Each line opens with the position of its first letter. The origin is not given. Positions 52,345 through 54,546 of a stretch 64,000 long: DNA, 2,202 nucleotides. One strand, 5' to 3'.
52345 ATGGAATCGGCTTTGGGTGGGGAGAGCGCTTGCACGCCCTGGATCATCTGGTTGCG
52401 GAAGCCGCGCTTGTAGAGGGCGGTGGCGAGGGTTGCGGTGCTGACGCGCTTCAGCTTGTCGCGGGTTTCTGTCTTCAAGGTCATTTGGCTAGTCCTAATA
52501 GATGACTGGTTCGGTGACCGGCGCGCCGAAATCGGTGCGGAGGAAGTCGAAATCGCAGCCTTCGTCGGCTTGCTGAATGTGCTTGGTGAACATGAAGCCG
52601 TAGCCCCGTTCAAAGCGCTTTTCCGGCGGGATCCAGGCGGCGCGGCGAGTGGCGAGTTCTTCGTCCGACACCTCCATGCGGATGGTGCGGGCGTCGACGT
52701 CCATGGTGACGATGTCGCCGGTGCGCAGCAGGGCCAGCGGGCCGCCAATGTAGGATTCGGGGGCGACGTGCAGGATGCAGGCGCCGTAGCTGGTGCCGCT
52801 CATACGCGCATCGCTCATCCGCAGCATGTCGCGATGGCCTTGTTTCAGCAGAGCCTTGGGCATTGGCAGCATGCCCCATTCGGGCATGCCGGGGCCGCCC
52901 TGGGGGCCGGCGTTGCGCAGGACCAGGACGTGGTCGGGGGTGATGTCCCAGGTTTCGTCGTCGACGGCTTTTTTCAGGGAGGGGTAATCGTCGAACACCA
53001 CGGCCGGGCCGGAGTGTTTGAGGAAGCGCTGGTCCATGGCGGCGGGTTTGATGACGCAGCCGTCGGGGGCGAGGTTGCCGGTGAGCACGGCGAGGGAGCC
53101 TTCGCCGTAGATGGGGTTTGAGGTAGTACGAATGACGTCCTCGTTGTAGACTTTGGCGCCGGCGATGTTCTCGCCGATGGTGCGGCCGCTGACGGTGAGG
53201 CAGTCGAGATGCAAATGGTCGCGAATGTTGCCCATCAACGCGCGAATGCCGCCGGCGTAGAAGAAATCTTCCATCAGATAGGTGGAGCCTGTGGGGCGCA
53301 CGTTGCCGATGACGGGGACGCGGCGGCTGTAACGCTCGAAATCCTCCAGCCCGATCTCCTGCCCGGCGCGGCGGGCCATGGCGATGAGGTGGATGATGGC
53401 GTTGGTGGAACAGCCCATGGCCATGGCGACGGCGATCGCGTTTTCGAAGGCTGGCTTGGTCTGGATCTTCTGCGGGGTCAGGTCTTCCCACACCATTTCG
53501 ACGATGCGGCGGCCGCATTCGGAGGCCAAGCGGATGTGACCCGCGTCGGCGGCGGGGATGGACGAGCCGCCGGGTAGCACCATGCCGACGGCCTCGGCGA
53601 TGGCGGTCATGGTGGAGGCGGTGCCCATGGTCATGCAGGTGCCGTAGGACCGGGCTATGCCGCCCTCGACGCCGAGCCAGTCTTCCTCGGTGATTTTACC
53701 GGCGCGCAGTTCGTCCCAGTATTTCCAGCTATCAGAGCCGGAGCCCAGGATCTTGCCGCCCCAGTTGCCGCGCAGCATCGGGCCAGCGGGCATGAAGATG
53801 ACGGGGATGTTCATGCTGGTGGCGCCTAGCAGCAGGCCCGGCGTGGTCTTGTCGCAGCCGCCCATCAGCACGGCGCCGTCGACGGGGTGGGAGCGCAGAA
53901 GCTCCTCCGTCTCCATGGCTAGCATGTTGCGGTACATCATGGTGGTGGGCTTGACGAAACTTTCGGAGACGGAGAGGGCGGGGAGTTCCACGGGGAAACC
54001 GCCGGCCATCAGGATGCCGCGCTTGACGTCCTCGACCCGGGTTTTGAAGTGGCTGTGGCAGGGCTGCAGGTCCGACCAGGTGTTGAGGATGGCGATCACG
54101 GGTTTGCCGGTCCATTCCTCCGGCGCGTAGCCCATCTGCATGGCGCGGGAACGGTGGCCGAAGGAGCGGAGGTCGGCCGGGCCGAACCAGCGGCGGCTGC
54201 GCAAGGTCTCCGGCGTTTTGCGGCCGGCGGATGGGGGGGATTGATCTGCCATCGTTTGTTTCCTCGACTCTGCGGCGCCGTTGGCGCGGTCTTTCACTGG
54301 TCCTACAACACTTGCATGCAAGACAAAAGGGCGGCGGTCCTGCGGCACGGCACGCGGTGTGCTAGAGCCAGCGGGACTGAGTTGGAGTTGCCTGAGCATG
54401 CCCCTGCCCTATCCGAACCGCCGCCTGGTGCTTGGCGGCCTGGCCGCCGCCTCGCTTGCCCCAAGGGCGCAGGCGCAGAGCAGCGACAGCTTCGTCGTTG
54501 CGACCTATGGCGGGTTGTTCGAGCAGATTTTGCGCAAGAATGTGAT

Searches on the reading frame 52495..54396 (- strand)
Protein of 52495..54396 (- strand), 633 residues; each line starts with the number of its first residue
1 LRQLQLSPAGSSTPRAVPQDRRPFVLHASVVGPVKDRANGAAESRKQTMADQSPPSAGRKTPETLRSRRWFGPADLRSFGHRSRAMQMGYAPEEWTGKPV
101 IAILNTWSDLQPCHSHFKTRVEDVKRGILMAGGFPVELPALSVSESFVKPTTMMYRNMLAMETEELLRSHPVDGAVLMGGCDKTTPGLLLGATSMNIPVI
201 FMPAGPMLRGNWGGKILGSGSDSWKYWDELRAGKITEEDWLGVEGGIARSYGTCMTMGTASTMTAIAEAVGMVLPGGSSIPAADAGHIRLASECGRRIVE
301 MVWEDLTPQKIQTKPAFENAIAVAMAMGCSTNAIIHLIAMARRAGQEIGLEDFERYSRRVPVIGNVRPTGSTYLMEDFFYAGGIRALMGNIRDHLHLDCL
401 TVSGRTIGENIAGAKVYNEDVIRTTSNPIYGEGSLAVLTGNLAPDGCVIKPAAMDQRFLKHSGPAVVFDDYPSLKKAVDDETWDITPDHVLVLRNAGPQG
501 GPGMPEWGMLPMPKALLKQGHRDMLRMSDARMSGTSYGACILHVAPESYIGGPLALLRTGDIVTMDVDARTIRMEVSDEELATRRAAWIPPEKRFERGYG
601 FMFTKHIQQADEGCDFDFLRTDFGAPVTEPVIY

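Call 12: search_protein_families(library=pfam, proteins=[window:52495-54396:-], max_evalue=0.001)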
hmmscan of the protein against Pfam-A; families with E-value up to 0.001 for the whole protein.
window:52495-54396:- (633 aa): 2 families
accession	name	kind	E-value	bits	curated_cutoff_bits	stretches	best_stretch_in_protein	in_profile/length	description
PF00920.27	ILVD_EDD_N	-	1.2e-105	353.6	27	1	98-410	1-316/316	Dihydroxy-acid/6-phosphogluconate dehydratase N-terminal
PF24877.1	ILV_EDD_C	-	5e-64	215.7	27.7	1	420-614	1-191/191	Dihydroxy-acid/6-phosphogluconate dehydratase C-terminal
